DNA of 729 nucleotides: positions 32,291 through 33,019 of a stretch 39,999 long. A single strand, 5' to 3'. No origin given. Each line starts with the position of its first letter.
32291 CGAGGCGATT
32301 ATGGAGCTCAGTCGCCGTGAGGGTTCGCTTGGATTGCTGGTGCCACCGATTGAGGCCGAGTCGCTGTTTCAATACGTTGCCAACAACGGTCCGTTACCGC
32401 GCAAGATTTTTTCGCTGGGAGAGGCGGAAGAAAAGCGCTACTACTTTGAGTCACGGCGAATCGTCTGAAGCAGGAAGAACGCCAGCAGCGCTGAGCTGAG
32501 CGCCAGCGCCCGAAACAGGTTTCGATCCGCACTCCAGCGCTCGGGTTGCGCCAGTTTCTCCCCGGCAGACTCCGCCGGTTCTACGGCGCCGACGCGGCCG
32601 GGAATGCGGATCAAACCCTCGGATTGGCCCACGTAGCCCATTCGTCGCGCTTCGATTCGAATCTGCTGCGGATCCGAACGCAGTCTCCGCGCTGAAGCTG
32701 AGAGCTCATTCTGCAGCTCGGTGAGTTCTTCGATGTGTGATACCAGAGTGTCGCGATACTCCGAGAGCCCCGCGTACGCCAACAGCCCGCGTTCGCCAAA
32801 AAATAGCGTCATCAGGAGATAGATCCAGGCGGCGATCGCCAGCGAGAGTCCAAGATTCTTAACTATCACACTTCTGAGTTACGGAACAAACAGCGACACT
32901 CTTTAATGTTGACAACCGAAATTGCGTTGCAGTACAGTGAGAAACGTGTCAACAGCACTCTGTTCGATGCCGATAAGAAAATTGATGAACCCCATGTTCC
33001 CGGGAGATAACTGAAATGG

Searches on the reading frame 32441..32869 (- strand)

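Call 8: search_protein_families(library=pfam, proteins=[window:32441-32869:-], max_evalue=0.01)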
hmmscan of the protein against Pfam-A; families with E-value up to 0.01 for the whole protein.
window:32441-32869:- (142 aa): 1 family
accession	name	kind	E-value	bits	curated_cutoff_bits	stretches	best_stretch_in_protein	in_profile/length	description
PF04977.20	DivIC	-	2e-11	44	28.9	1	16-90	3-78/80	Septum formation initiator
